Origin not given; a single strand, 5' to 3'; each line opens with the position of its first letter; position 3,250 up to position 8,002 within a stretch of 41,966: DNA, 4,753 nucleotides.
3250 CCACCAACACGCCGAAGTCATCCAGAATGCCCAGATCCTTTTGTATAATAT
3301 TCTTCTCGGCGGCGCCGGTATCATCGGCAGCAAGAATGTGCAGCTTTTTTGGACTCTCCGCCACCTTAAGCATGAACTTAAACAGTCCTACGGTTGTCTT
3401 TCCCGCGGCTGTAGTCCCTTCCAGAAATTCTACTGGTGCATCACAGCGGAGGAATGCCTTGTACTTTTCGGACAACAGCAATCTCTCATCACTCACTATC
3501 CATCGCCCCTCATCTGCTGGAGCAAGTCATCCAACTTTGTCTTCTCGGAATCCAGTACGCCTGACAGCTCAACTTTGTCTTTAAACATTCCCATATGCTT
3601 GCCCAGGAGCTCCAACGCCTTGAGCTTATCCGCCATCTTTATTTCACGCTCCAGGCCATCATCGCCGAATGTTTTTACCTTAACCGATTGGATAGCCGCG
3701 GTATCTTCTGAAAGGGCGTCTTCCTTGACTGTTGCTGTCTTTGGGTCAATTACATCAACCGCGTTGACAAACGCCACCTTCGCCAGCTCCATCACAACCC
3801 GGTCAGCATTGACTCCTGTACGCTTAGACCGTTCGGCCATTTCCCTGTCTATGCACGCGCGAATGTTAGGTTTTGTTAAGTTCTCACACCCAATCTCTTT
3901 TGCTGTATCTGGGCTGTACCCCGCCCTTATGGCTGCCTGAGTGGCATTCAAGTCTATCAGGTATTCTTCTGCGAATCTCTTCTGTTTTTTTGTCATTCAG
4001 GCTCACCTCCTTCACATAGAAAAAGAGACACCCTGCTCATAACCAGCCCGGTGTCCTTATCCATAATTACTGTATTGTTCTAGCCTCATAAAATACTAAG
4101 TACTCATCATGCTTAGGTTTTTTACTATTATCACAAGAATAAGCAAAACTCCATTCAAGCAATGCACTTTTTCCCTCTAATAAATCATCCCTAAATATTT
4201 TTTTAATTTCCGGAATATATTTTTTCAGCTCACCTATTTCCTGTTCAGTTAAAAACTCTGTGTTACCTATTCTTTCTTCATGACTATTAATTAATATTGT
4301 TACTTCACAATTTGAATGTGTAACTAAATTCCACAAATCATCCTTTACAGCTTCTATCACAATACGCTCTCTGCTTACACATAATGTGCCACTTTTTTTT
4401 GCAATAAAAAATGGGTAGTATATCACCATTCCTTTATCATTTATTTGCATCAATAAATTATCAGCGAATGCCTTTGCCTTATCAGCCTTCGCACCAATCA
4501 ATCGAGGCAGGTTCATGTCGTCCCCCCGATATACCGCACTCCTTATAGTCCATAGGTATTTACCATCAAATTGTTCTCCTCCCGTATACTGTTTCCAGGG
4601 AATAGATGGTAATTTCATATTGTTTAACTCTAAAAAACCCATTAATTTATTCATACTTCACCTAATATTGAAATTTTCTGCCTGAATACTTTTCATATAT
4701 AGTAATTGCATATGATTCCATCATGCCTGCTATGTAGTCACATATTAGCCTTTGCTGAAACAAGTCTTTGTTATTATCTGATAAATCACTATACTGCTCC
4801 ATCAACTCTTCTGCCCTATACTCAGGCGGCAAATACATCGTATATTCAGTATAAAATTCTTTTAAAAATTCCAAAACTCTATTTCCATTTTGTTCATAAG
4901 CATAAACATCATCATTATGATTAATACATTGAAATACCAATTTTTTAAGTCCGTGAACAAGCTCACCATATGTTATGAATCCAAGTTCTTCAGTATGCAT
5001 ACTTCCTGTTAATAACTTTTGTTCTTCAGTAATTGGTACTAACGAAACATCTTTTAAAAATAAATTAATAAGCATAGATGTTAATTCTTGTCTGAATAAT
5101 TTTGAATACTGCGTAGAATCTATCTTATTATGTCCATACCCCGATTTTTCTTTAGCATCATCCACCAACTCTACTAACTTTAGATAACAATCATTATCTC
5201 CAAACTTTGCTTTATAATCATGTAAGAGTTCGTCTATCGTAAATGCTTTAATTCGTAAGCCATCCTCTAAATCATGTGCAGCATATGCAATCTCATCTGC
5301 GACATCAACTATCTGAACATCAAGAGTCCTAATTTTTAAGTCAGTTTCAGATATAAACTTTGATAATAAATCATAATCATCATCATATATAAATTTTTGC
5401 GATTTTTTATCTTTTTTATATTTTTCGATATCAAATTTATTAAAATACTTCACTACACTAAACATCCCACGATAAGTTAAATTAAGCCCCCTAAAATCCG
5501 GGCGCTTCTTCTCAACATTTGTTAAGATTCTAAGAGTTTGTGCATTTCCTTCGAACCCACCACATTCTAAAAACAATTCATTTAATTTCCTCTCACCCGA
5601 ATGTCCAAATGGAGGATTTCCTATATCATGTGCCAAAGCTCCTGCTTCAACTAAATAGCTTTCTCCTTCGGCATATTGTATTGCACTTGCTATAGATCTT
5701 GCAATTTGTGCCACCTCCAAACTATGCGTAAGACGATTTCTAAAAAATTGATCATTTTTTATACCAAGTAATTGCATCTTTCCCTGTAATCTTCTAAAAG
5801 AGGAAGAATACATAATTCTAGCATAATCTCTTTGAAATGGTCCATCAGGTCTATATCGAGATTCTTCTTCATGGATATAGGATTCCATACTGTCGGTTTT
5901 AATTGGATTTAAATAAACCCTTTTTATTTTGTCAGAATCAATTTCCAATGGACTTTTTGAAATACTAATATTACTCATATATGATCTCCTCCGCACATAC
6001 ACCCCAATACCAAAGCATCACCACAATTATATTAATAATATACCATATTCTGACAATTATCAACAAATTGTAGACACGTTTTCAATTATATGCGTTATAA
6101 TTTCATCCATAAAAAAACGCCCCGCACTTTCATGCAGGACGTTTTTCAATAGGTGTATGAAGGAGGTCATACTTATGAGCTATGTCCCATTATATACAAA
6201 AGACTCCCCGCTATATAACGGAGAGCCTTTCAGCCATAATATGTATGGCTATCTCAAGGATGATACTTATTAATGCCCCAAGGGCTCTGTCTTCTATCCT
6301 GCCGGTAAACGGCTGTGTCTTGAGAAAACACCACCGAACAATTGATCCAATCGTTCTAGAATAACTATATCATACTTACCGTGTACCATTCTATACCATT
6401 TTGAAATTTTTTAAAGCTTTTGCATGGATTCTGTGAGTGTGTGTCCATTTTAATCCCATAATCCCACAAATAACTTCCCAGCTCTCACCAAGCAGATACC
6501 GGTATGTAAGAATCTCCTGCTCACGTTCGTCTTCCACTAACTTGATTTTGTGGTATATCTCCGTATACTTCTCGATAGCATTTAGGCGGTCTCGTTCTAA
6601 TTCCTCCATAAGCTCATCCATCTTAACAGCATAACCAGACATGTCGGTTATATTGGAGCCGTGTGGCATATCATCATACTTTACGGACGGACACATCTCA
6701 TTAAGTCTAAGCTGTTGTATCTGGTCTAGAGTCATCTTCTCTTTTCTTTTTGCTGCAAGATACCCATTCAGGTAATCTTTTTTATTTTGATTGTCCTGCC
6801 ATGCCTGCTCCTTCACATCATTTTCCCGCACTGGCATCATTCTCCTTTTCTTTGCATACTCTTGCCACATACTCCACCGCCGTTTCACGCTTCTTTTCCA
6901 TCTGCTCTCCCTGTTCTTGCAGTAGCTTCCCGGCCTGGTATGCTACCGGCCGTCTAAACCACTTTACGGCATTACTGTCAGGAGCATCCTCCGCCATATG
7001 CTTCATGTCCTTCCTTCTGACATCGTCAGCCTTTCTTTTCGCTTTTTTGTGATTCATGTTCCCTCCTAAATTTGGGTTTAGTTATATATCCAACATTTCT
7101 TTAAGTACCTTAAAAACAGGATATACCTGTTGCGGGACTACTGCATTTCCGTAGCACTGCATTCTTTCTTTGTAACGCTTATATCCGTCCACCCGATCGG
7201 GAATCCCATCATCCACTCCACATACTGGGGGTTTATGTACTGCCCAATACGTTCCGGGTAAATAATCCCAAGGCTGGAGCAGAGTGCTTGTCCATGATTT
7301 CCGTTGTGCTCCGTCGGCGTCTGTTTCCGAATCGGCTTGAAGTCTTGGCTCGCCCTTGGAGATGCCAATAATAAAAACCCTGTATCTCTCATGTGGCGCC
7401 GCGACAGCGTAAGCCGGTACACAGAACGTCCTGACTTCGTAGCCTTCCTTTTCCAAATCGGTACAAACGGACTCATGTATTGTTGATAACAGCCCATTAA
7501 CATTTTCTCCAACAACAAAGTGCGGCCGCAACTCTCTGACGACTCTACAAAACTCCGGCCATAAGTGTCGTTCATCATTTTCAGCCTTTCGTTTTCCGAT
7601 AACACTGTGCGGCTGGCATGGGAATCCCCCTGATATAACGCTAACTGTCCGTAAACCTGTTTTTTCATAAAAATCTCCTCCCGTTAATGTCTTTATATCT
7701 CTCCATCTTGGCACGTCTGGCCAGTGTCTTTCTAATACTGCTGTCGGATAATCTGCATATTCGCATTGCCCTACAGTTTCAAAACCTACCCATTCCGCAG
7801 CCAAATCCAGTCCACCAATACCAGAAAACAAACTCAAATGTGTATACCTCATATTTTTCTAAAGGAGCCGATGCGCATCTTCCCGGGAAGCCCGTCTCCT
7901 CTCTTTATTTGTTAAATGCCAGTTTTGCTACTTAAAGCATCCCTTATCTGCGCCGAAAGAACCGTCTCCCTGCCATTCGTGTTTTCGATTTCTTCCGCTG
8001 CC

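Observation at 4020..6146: Self-contained AT-rich two-gene cassette (dGTPase-family HD hydrolase plus unknown partner) between the late activator and terS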

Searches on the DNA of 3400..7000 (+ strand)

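Call 10: search_dna_similar(query=window:3400-7000:+, collection=phages, mode=near)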
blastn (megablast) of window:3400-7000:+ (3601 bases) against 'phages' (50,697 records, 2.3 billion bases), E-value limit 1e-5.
No match.

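Call 94: search_rna_families(source=window, start=3800, end=7000, threshold=evalue, max_evalue=1)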
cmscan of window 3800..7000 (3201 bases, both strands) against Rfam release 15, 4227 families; matches with E-value up to 1: 2.
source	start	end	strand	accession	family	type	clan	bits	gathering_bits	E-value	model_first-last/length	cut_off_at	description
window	6026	6165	-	RF02515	AfaR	Gene; sRNA;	-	22.5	100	0.6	1-234/234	no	AfaR small RNA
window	5879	5925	-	RF00032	Histone3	Cis-reg;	-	16.5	34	0.82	1-46/46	no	Histone 3' UTR stem-loop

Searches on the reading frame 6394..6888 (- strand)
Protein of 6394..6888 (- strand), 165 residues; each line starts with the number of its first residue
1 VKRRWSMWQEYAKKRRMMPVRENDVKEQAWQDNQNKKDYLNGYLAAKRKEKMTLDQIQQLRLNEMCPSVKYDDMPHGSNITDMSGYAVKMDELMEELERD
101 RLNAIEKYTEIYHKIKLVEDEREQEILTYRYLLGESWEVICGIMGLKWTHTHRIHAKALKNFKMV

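Call 4: search_protein_families(library=pfam, proteins=[window:6394-6888:-], max_evalue=0.01)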
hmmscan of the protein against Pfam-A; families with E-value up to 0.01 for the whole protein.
window:6394-6888:- (165 aa): 3 families
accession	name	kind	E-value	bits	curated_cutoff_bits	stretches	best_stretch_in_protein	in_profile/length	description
PF04545.22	Sigma70_r4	-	0.0033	17.3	24.1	1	120-161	6-47/50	Sigma-70, region 4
PF07374.17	DUF1492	-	0.0053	17.4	21.5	1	93-161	30-98/100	Protein of unknown function (DUF1492)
PF08281.18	Sigma70_r4_2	-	0.0083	16.2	25.7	0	121-146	13-38/54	Sigma-70, region 4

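Call 6: search_protein_families(library=ncbifam, proteins=[window:6394-6888:-], max_evalue=0.01)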
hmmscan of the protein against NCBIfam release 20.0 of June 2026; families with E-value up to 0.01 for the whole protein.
window:6394-6888:- (165 aa): 3 families
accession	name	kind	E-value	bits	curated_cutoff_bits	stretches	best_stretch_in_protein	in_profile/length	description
TIGR02980.1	SigBFG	subfamily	0.0009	19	234.35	1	88-163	150-223/227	SigB/SigF/SigG family RNA polymerase sigma factor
TIGR02937.1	sigma70-ECF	superfamily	0.0013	18.4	42.9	1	14-161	71-160/165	sigma-70 family RNA polymerase sigma factor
TIGR02941.1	Sigma_B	equivalog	0.009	15.5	315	0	82-163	171-250/255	RNA polymerase sigma factor SigB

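Call 7: search_protein_families(library=phrogs, proteins=[window:6394-6888:-], max_evalue=0.01)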
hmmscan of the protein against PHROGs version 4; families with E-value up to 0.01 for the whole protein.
window:6394-6888:- (165 aa): 2 families
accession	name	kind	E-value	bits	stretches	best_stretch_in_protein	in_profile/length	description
phrog_36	-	transcription regulation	4.3e-15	56.9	1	31-162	51-183/220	transcriptional regulator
phrog_248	-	transcription regulation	1.9e-08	35.5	1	34-162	23-133/161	transcriptional activator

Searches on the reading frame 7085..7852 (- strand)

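Call 4: search_protein_families(library=pfam, proteins=[window:7085-7852:-], max_evalue=0.01)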
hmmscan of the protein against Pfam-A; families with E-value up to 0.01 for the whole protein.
window:7085-7852:- (256 aa): 1 family
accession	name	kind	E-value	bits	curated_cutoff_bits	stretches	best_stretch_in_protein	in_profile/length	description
PF00145.23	DNA_methylase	-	6.2e-36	124.9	22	1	4-173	2-171/324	C-5 cytosine-specific DNA methylase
